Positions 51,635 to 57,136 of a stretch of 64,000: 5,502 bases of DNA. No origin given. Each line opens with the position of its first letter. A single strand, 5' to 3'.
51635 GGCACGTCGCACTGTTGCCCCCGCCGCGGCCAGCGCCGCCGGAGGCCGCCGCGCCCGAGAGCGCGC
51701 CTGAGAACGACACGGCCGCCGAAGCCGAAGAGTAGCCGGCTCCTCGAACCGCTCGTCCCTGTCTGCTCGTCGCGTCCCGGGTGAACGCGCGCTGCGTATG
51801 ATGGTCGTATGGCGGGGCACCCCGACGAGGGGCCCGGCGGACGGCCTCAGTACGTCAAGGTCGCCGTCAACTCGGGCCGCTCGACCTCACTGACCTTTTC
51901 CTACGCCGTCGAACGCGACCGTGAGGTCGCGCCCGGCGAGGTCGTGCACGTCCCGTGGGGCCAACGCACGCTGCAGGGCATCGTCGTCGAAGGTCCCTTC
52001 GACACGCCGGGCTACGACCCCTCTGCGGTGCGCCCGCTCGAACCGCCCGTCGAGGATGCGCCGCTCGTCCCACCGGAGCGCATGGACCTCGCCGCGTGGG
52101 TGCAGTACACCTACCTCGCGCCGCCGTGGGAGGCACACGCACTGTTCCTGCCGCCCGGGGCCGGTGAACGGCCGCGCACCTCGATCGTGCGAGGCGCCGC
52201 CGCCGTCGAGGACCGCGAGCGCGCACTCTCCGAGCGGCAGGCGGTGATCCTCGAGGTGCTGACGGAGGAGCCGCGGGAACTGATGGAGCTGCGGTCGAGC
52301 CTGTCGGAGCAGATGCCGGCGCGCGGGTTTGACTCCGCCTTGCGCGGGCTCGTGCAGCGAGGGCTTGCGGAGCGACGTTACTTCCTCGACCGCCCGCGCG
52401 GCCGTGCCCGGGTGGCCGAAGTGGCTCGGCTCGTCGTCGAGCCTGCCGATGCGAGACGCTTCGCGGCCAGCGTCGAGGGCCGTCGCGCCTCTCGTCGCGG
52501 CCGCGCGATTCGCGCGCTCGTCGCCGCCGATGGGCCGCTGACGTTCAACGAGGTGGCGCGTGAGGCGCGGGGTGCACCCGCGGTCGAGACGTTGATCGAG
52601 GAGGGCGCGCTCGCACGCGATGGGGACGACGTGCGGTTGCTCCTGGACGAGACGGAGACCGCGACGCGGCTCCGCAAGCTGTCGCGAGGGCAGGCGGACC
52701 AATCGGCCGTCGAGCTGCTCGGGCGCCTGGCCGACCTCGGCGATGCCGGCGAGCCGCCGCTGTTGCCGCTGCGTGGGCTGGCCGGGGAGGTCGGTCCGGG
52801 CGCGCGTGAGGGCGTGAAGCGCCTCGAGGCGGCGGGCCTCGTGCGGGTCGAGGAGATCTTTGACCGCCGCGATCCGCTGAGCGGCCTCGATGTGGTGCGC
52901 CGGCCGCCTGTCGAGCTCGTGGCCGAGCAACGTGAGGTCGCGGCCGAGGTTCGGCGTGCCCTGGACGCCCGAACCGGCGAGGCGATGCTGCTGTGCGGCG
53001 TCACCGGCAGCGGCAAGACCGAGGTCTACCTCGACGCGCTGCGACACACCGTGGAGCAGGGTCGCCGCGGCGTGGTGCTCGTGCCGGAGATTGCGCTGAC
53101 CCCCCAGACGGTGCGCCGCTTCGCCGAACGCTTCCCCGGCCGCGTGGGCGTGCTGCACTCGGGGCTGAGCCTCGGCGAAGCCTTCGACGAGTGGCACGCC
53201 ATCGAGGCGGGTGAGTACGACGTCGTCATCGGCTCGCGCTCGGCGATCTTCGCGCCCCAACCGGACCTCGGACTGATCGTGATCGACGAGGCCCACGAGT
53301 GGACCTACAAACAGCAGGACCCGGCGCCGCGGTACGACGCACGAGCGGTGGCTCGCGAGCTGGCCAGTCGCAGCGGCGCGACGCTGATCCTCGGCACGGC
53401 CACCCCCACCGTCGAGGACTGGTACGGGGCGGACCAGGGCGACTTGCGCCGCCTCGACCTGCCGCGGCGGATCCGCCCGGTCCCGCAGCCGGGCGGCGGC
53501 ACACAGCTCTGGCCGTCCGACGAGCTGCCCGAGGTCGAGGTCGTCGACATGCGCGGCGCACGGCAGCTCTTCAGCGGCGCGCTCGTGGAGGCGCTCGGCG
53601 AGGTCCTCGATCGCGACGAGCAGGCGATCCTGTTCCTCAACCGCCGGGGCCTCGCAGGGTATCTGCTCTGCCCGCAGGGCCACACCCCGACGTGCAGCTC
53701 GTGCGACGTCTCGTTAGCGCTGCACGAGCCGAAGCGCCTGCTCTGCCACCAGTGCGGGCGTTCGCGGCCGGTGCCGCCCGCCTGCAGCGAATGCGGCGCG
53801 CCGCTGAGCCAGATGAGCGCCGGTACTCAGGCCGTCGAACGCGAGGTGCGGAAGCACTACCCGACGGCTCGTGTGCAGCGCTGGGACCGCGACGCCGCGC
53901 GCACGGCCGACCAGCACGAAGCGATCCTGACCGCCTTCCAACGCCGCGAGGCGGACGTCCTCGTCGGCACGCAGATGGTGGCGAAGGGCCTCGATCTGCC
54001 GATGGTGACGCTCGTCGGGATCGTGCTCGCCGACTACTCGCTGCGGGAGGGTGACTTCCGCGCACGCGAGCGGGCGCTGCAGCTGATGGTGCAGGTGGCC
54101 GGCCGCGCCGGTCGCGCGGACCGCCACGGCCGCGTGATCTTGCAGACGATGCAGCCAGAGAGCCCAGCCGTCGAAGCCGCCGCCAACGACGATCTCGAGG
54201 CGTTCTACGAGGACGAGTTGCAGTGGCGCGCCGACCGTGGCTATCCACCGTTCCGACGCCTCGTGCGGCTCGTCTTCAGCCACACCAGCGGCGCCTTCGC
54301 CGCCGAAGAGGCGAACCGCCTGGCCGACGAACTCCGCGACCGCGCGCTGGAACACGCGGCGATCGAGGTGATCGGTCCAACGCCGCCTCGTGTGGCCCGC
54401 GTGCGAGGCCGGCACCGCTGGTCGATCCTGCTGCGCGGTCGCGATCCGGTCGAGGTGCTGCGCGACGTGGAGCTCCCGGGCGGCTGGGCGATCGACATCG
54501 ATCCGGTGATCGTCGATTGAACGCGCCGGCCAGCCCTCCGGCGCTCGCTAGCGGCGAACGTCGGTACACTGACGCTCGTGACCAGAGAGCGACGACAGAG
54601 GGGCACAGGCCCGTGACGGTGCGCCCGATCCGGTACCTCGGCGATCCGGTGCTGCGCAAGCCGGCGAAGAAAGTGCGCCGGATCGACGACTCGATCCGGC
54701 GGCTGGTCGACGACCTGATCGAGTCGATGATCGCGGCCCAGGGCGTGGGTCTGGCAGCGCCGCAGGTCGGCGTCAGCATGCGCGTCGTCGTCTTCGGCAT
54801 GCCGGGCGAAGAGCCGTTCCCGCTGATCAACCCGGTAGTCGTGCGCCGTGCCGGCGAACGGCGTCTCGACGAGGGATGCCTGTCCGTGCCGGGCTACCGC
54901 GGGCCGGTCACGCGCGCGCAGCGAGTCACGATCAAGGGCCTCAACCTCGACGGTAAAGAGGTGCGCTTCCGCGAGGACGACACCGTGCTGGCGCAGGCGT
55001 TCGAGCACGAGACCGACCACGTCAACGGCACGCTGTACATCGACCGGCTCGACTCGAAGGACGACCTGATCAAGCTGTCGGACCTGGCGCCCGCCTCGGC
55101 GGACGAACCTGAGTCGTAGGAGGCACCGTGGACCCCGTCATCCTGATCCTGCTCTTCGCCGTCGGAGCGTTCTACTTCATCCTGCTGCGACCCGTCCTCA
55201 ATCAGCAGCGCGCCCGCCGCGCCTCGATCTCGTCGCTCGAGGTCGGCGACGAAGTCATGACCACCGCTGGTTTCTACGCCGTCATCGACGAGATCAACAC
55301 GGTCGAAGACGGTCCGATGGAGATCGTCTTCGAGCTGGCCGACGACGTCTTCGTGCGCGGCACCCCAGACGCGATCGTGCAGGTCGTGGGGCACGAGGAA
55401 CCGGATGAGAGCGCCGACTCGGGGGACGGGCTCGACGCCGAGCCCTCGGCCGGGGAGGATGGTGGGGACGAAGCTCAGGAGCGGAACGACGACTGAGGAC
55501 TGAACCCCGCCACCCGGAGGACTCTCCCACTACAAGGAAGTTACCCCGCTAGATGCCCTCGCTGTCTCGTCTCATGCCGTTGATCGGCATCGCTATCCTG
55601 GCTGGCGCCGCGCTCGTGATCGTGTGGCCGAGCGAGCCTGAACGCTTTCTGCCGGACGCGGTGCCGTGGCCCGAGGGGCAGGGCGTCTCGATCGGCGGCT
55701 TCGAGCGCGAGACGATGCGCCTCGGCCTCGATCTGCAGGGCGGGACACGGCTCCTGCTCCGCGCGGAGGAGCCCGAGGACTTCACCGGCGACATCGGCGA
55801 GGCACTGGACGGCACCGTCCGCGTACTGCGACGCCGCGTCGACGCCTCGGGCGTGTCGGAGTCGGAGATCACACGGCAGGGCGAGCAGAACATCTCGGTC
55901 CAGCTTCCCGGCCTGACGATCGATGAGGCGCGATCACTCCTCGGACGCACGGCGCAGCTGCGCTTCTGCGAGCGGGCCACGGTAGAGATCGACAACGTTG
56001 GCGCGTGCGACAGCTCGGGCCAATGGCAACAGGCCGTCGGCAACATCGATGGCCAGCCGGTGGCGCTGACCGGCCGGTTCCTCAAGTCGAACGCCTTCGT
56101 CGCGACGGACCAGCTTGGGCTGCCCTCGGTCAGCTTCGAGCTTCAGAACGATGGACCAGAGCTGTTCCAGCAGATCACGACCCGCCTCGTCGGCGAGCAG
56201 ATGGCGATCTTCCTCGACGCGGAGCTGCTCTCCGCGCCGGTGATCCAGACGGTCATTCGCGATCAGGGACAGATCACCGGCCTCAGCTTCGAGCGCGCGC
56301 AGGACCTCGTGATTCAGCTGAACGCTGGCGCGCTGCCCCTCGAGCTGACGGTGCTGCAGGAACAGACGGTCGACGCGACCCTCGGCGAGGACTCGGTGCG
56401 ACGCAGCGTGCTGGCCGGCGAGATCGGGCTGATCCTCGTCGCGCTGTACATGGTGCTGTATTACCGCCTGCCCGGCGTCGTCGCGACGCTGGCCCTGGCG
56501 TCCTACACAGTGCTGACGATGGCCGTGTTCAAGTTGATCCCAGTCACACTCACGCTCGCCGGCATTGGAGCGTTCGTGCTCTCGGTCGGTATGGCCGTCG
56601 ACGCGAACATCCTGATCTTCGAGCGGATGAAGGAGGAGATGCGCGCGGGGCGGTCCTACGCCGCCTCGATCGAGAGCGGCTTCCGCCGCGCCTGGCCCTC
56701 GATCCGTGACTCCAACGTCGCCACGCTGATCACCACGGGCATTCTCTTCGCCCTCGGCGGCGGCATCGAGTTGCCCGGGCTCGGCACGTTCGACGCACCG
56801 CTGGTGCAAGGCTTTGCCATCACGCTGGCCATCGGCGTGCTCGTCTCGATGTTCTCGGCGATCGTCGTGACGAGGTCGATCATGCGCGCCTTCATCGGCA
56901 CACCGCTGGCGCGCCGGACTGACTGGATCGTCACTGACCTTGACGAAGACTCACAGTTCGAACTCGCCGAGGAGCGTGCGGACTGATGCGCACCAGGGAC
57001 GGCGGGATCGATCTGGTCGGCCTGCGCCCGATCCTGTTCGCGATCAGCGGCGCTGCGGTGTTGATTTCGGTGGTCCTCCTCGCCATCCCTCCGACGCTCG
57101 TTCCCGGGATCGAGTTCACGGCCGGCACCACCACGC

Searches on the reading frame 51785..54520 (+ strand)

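Call 61: search_protein_families(library=pfam, proteins=[window:51785-54520:+], max_evalue=0.00001)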
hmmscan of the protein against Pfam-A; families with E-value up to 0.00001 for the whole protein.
window:51785-54520:+ (911 aa): 5 families
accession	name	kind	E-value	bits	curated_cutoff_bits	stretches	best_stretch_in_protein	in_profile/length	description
PF00270.35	DEAD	-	4.9e-17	62.6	26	1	396-542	12-161/167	DEAD/DEAH box helicase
PF17764.6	PriA_3primeBD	-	7.4e-15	55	22.7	1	26-123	2-96/96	3'DNA-binding domain (3'BD)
PF04851.21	ResIII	-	1.6e-13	51.3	22.5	1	377-542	3-163/164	Type III restriction enzyme, res subunit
PF18074.6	PriA_C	-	1.9e-12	48.3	26.9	1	822-890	1-68/95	Primosomal protein N C-terminal domain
PF00271.37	Helicase_C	-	2e-09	38.1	23.5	1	705-778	48-109/110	Helicase conserved C-terminal domain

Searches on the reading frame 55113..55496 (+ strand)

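Call 61: search_protein_families(library=pfam, proteins=[window:55113-55496:+], max_evalue=0.00001)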
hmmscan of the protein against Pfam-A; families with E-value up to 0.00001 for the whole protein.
window:55113-55496:+ (127 aa): 1 family
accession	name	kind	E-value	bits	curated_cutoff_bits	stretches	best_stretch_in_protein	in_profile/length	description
PF02699.20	YajC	-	2.2e-14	53.5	28.2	1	10-87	3-75/78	Preprotein translocase subunit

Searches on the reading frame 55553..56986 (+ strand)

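Call 61: search_protein_families(library=pfam, proteins=[window:55553-56986:+], max_evalue=0.00001)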
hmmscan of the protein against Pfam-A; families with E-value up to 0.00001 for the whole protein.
window:55553-56986:+ (477 aa): 4 families
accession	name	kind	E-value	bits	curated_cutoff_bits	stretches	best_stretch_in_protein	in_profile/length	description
PF22599.2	SecDF_P1_head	-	1.5e-22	80.1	27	1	170-262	19-113/114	SecDF, P1 head subdomain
PF21760.3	SecD_1st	-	5e-17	61.5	27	1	86-140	2-57/60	Protein translocase subunit SecDF, P1 domain, N-terminal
PF02355.23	SecD_SecF_C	-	1.2e-12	48.1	20.5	1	265-446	13-185/189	Protein export membrane protein SecD/SecF, C-terminal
PF03176.21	MMPL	-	1.6e-08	34.3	20.5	1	291-444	151-299/333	MMPL family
